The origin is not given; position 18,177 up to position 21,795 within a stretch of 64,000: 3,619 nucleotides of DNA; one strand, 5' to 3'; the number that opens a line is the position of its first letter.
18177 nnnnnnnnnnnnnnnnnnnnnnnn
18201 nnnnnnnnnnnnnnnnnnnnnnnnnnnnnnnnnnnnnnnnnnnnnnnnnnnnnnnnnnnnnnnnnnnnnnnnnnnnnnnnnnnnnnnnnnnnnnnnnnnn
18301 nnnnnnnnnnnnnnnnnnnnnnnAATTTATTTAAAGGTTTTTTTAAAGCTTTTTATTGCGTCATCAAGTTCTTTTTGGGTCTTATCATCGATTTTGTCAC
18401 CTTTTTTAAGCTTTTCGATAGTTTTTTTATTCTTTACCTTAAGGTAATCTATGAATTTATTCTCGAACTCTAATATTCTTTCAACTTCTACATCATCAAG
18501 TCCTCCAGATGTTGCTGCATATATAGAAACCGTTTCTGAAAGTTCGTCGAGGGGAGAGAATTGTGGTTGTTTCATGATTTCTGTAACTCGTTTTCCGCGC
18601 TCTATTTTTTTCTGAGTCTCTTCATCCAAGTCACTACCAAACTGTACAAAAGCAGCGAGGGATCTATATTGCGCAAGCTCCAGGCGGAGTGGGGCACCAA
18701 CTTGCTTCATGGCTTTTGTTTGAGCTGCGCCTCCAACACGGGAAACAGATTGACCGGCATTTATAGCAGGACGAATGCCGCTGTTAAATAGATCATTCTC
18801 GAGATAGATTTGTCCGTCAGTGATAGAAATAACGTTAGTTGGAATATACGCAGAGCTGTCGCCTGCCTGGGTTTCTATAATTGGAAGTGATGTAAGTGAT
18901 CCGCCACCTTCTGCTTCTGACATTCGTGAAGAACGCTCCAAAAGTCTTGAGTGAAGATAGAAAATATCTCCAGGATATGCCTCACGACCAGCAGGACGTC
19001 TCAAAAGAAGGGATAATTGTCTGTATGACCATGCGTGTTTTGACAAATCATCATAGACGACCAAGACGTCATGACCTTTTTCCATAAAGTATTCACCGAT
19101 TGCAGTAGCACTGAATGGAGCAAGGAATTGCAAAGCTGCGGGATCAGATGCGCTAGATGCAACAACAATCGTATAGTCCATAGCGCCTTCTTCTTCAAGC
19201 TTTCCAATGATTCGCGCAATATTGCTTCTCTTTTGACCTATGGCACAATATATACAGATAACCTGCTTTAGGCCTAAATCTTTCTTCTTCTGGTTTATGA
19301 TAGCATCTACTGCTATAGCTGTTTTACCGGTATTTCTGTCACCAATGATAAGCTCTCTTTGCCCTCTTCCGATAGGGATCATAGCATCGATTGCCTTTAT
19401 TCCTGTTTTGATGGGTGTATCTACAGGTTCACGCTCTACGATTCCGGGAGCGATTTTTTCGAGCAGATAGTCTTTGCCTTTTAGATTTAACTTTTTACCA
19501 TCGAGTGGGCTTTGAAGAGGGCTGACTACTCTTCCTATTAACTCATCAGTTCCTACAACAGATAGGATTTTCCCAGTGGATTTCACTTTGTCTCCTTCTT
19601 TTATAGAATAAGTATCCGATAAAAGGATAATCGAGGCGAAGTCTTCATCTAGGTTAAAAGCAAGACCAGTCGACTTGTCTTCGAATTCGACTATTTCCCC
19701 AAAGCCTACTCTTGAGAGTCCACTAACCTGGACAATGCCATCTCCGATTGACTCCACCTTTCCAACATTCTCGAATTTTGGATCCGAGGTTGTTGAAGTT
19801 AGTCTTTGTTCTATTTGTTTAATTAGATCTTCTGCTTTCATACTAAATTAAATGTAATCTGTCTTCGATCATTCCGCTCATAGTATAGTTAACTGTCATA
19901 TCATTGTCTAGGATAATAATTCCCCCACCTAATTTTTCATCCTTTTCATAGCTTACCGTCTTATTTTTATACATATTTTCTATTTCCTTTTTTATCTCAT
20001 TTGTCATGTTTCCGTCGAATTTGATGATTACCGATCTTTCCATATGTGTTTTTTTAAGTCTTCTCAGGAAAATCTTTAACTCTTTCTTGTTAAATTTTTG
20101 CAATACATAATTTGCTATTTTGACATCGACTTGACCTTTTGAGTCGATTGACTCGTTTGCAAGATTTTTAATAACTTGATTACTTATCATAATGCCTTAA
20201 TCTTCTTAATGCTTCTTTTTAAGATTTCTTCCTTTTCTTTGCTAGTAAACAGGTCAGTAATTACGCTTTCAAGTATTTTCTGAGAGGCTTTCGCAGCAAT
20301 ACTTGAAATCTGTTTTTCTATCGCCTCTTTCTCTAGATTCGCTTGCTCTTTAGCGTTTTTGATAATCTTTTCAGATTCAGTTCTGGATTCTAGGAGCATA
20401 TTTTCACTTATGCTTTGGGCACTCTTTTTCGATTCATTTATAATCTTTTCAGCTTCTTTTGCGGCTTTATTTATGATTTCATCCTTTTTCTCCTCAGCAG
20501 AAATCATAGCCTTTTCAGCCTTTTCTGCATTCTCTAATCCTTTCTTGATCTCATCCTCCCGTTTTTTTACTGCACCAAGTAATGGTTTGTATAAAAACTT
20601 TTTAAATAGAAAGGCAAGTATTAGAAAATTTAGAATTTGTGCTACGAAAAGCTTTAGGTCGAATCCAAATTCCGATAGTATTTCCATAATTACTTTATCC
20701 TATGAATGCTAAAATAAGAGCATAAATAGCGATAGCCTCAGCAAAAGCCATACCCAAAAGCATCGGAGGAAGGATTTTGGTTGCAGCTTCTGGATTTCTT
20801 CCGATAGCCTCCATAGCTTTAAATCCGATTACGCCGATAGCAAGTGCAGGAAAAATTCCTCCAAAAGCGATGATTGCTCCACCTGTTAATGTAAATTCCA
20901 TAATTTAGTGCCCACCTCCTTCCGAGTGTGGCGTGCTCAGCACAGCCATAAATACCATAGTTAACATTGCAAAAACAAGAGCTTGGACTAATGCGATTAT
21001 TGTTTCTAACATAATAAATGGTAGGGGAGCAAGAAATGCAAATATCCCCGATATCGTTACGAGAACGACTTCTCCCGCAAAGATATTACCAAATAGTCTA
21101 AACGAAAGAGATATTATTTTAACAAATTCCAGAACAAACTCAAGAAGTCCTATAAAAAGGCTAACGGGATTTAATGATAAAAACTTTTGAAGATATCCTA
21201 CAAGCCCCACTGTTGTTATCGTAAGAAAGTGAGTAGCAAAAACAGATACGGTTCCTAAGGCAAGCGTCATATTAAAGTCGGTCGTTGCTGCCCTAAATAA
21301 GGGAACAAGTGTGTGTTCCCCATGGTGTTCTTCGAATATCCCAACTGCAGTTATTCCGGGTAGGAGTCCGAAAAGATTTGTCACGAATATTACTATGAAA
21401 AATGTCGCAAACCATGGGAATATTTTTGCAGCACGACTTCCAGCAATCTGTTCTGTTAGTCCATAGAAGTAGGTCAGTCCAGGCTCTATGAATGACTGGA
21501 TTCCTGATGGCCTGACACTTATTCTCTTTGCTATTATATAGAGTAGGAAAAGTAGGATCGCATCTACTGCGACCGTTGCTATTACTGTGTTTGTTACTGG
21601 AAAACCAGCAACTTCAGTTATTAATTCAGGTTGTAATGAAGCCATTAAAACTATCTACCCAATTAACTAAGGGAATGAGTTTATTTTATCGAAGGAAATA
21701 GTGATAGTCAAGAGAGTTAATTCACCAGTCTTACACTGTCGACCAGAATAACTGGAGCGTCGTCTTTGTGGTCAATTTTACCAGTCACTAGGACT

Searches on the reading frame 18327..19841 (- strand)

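Call 8: search_protein_families(library=pfam, proteins=[window:18327-19841:-], max_evalue=0.001)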
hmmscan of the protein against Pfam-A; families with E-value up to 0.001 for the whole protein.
window:18327-19841:- (504 aa): 3 families
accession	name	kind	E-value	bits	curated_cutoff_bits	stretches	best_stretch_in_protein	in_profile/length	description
PF00006.31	ATP-synt_ab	-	2.5e-80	269.5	29.5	1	147-367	1-213/213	ATP synthase alpha/beta family, nucleotide-binding domain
PF00306.32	ATP-synt_ab_C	-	3.1e-42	144.3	27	1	374-499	1-126/126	ATP synthase alpha/beta chain, C terminal domain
PF02874.29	ATP-synt_ab_N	-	8.6e-10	39.4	20.9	1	24-90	3-69/69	ATP synthase alpha/beta family, beta-barrel domain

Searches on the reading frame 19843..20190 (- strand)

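Call 8: search_protein_families(library=pfam, proteins=[window:19843-20190:-], max_evalue=0.001)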
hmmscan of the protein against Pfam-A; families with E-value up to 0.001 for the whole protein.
window:19843-20190:- (115 aa): 0 families

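Call 74: search_protein_families(library=pfam, proteins=[window:19843-20190:-], max_evalue=1)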
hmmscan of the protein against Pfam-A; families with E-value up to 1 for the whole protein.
window:19843-20190:- (115 aa): 4 families
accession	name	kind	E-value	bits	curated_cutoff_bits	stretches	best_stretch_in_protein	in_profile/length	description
PF00213.23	OSCP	-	0.0048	17.4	22.3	1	56-109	111-166/172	ATP synthase delta (OSCP) subunit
PF22536.2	POLR3C_WHD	-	0.074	13.5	30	1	25-81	1-57/77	POLR3C, C-terminal winged-helix domain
PF12746.13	GNAT_acetyltran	-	0.091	12.8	26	1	24-113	92-182/243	GNAT acetyltransferase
PF09004.15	ALKBH8_N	-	0.12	12.4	21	1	35-51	13-28/42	Alkylated DNA repair protein alkB homolog 8, N-terminal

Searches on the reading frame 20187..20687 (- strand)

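Call 8: search_protein_families(library=pfam, proteins=[window:20187-20687:-], max_evalue=0.001)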
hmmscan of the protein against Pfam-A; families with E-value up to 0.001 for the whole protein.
window:20187-20687:- (166 aa): 2 families
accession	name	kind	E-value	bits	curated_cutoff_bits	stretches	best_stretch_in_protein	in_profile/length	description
PF00430.23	ATP-synt_B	-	9.4e-18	65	28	1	14-143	2-131/132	ATP synthase B/B' CF(0)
PF05632.16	DUF792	-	0.00025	21.4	25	1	15-127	18-130/184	Borrelia burgdorferi protein of unknown function (DUF792)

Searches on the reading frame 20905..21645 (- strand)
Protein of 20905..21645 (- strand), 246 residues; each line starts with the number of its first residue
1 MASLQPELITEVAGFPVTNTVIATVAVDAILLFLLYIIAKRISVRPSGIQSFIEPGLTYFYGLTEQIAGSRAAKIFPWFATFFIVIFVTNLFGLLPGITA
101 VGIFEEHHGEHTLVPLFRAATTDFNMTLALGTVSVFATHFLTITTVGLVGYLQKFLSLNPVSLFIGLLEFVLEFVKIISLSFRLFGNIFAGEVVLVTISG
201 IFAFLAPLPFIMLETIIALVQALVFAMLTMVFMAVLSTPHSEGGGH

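Call 8: search_protein_families(library=pfam, proteins=[window:20905-21645:-], max_evalue=0.001)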
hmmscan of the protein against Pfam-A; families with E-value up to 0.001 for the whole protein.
window:20905-21645:- (246 aa): 1 family
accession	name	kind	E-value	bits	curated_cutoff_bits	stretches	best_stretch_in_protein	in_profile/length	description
PF00119.25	ATP-synt_A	-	3.6e-37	128.8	33.9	1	24-233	4-216/217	ATP synthase A chain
